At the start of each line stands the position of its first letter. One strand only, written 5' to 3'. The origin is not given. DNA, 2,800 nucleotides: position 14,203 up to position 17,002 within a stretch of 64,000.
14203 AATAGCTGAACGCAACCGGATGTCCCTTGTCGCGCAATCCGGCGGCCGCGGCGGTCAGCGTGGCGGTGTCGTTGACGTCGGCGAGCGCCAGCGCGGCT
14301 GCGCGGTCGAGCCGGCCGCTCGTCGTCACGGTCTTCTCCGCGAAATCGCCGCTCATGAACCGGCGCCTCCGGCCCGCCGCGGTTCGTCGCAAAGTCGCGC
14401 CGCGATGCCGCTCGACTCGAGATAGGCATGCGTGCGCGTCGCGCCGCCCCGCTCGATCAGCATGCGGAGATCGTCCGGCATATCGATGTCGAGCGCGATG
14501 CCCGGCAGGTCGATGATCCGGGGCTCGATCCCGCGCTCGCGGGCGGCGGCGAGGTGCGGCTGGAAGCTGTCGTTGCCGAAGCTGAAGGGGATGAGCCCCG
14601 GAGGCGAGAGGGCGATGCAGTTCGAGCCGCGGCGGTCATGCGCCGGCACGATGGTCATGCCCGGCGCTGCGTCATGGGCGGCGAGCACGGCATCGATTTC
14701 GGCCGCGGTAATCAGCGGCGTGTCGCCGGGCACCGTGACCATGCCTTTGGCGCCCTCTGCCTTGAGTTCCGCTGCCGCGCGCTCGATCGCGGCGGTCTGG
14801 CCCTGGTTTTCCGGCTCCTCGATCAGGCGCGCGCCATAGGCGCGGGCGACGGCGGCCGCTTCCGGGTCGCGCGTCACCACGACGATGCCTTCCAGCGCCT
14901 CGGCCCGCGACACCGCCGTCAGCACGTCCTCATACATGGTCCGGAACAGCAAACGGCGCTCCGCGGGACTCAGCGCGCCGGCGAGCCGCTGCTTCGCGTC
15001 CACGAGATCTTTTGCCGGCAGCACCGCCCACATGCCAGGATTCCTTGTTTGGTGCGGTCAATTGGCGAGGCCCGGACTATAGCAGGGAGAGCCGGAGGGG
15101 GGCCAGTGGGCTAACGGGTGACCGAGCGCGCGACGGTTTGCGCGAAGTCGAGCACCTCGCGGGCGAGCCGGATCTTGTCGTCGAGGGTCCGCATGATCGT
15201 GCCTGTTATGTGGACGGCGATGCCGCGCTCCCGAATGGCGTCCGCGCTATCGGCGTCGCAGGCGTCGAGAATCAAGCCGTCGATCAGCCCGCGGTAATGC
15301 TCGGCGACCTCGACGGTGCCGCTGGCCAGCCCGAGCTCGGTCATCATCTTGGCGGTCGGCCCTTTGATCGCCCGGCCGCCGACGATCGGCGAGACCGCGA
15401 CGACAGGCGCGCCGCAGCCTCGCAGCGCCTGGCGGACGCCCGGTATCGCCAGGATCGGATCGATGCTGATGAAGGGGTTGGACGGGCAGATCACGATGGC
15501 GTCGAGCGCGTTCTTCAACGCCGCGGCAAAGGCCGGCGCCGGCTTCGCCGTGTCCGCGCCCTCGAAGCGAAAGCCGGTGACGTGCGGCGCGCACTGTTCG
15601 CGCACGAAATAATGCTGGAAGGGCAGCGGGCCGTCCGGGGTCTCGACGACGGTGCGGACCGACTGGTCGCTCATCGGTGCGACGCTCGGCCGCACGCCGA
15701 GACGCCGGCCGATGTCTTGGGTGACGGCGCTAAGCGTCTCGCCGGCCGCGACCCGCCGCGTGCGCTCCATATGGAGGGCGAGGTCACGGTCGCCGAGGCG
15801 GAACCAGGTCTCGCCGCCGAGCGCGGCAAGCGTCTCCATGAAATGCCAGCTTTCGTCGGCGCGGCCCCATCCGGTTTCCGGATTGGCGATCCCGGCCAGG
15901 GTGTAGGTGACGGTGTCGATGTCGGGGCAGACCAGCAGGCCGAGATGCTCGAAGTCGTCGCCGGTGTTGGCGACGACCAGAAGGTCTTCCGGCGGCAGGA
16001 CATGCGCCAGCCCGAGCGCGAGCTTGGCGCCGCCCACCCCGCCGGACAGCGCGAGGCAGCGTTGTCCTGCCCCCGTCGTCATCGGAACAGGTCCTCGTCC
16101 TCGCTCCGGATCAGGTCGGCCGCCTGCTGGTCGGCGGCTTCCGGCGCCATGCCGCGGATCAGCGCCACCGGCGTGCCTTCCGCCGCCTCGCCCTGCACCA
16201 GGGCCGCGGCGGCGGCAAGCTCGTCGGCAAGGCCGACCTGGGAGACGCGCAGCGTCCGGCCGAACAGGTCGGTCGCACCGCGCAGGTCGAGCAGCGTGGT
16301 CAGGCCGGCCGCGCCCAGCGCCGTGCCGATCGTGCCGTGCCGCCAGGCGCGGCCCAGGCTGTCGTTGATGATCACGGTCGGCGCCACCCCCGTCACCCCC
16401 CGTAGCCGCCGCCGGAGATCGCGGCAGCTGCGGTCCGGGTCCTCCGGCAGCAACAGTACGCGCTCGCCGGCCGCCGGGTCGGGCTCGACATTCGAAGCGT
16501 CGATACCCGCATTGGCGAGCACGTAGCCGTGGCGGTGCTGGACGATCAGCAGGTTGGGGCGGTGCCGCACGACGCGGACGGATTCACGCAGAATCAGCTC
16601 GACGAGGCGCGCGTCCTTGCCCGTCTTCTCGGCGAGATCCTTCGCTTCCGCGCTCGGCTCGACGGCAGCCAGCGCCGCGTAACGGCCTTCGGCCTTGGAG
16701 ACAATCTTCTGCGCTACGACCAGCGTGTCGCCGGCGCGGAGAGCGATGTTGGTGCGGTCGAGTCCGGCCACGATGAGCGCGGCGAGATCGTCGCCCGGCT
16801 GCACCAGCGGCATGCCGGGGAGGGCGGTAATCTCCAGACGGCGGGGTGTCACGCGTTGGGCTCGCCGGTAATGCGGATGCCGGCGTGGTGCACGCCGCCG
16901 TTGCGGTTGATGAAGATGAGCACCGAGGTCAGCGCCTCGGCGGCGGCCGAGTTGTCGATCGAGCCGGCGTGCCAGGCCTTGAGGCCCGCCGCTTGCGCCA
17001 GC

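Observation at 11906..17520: Complete, translationally coupled coenzyme F420 biosynthesis operon (fno-cofE-cofD-cofC-fbiC) in a probable alphaproteobacterium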

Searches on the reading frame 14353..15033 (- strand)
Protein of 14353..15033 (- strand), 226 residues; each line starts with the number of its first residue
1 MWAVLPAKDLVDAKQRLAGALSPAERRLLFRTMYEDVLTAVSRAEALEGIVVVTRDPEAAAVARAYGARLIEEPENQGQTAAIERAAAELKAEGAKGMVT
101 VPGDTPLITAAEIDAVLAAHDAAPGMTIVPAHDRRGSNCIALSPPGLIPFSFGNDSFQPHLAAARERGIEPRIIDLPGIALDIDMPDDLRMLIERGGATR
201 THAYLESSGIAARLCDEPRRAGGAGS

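Call 4: search_protein_families(library=ncbifam, proteins=[window:14353-15033:-])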
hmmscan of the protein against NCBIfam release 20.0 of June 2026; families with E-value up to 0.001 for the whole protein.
window:14353-15033:- (226 aa): 12 families
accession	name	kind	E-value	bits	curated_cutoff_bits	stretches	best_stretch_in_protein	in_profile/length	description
TIGR03552.1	F420_cofC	equivalog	1.4e-42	145.6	105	1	3-196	2-191/196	2-phospho-L-lactate guanylyltransferase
TIGR03310.1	matur_MocA_YgfJ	equivalog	1.6e-09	38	186.45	1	31-143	25-138/188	molybdenum cofactor cytidylyltransferase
NF009905.0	PRK13368.1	subfamily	5.9e-08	32.3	255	1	31-128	27-122/243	3-deoxy-manno-octulosonate cytidylyltransferase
NF003950.0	PRK05450.1-3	subfamily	9.1e-07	28.4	234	1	30-129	26-126/248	3-deoxy-manno-octulosonate cytidylyltransferase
NF010932.0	PRK14352.1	equivalog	1.1e-06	27.7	611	1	30-124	33-130/488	bifunctional UDP-N-acetylglucosamine diphosphorylase/glucosamine-1-phosphate N-acetyltransferase GlmU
NF003952.0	PRK05450.1-5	subfamily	1.3e-06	27.8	193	1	31-125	27-121/250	3-deoxy-manno-octulosonate cytidylyltransferase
NF010934.1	PRK14354.1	equivalog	4.7e-06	25.4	450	1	31-123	27-118/447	bifunctional UDP-N-acetylglucosamine diphosphorylase/glucosamine-1-phosphate N-acetyltransferase GlmU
TIGR04282.1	glyco_like_cofC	hypoth_equivalog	6.9e-06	26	134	1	12-133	12-133/189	TIGR04282 family arsenosugar biosynthesis glycosyltransferase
NF010933.0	PRK14353.1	equivalog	9.8e-06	24.4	505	1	30-129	32-133/453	bifunctional UDP-N-acetylglucosamine diphosphorylase/glucosamine-1-phosphate N-acetyltransferase GlmU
NF045665.1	NTPtran_DVU1551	equivalog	9.9e-06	24.8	315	1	42-210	36-207/359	DVU_1551 family NTP transferase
NF010936.0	PRK14356.1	equivalog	1.6e-05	24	666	1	28-122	30-125/456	bifunctional UDP-N-acetylglucosamine diphosphorylase/glucosamine-1-phosphate N-acetyltransferase GlmU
TIGR01173.1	glmU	equivalog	4.5e-05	22.5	366.85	1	28-131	25-127/452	bifunctional UDP-N-acetylglucosamine diphosphorylase/glucosamine-1-phosphate N-acetyltransferase GlmU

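Call 5: search_protein_families(library=pfam, proteins=[window:14353-15033:-])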
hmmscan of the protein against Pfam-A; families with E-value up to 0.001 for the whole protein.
window:14353-15033:- (226 aa): 3 families
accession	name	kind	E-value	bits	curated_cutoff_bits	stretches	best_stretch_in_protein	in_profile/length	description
PF01983.22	CofC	-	1.3e-26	93.6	22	1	1-213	1-203/217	Guanylyl transferase CofC like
PF12804.13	NTP_transf_3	-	1.6e-14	54.8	27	1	31-140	24-131/160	MobA-like NTP transferase domain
PF02348.25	CTP_transf_3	-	7.1e-05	23.2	22.6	1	28-123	21-117/217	Cytidylyltransferase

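Call 17: search_solved_structures(query=window:14353-15033:-, show_alignments=3, max_evalue=0.001)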
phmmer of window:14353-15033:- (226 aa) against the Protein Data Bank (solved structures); distinct sequences matched with E-value up to 0.001: 4.
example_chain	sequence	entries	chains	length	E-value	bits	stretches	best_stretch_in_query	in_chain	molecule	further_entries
7p97_AAA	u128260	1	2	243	7.6e-29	104.3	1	1-190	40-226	3-phospho-D-glycerate guanylyltransferase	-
6bwg_A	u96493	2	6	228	1.9e-11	47.5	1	4-196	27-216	2-phospho-L-lactate guanylyltransferase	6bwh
2i5e_A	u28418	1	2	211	1e-06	32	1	2-207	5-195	Hypothetical protein MM_2497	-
4xwi_A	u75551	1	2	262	0.00014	25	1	42-132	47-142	3-deoxy-manno-octulosonate cytidylyltransferase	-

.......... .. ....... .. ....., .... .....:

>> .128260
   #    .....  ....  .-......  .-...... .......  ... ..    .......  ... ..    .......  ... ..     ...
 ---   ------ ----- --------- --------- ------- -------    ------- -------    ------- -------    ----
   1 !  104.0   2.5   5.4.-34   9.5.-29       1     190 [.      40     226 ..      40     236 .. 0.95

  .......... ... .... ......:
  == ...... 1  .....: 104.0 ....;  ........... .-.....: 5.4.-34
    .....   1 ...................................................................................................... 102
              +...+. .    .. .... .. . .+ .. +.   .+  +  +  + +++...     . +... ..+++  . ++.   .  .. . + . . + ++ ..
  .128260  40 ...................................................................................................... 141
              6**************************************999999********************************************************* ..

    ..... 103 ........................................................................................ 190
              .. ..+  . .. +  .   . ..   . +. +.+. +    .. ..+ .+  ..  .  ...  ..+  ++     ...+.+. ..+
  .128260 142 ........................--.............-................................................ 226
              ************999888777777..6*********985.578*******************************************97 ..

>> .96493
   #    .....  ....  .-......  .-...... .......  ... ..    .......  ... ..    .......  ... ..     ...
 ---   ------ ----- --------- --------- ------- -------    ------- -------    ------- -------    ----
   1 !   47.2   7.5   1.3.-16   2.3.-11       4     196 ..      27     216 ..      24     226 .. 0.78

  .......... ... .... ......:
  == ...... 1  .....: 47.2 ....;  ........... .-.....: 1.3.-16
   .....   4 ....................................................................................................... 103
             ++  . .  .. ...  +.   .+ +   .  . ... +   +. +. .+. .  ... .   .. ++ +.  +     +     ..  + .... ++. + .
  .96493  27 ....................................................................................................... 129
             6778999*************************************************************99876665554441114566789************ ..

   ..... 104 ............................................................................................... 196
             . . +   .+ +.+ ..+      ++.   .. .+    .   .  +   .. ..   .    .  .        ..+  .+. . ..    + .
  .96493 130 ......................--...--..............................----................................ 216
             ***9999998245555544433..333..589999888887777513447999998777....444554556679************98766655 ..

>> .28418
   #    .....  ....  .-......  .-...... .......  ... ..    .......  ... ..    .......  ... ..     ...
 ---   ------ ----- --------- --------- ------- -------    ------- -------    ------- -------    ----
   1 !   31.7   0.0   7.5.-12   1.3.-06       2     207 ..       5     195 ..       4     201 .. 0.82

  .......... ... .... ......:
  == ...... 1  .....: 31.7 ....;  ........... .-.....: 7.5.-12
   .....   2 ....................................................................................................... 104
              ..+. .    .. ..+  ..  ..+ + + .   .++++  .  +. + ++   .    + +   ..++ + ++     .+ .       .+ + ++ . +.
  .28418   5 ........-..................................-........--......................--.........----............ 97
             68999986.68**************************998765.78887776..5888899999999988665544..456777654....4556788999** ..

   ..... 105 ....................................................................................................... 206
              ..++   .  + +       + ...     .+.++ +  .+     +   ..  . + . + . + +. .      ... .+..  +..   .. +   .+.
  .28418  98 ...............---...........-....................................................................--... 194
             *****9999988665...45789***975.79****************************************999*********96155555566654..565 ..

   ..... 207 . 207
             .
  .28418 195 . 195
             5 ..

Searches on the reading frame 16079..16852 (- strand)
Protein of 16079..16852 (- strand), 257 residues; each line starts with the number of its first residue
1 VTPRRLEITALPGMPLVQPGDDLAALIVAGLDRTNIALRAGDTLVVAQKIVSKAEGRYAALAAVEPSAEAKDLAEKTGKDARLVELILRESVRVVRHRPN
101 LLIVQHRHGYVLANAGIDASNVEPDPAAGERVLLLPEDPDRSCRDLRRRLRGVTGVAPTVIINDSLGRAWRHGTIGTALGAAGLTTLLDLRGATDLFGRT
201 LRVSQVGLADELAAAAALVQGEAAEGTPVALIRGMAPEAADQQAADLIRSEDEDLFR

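Call 4: search_protein_families(library=ncbifam, proteins=[window:16079-16852:-])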
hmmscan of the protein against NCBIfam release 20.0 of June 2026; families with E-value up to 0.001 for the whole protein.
window:16079-16852:- (257 aa): 4 families
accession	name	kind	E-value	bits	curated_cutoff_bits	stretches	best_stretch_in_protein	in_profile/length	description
TIGR01916.1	F420_cofE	equivalog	6.1e-82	274.7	180.65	1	7-257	2-244/244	coenzyme F420-0:L-glutamate ligase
NF009809.0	PRK13293.1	equivalog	1.6e-75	253.7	274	1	5-257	2-244/253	coenzyme F420-0:L-glutamate ligase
NF009810.0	PRK13294.1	equivalog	4.3e-67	226.9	304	1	3-257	10-243/449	coenzyme F420-0:L-glutamate ligase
TIGR04132.1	intra_fol_E_lig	hypoth_equivalog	9.6e-22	77.5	350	1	84-237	57-204/241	putative folate metabolism gamma-glutamate ligase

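Call 5: search_protein_families(library=pfam, proteins=[window:16079-16852:-])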
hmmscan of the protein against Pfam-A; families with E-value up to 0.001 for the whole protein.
window:16079-16852:- (257 aa): 1 family
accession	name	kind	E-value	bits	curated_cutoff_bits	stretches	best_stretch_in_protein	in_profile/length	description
PF01996.21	F420_ligase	-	2.8e-74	249.7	25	1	14-234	4-218/218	F420-0:Gamma-glutamyl ligase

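Call 29: search_solved_structures(query=window:16079-16852:-, show_alignments=2)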
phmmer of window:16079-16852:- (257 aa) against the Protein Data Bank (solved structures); distinct sequences matched with E-value up to 0.001: 3.
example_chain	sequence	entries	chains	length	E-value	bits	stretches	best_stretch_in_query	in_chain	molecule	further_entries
2phn_A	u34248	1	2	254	7.8e-50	173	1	5-257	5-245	F420-0:gamma-glutamyl ligase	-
7uld_A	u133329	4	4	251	8.5e-50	172.9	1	5-257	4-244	Coenzyme F420:L-glutamate ligase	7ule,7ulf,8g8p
2g9i_A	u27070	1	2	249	1e-49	172.6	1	5-257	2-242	F420-0:gamma-glutamyl ligase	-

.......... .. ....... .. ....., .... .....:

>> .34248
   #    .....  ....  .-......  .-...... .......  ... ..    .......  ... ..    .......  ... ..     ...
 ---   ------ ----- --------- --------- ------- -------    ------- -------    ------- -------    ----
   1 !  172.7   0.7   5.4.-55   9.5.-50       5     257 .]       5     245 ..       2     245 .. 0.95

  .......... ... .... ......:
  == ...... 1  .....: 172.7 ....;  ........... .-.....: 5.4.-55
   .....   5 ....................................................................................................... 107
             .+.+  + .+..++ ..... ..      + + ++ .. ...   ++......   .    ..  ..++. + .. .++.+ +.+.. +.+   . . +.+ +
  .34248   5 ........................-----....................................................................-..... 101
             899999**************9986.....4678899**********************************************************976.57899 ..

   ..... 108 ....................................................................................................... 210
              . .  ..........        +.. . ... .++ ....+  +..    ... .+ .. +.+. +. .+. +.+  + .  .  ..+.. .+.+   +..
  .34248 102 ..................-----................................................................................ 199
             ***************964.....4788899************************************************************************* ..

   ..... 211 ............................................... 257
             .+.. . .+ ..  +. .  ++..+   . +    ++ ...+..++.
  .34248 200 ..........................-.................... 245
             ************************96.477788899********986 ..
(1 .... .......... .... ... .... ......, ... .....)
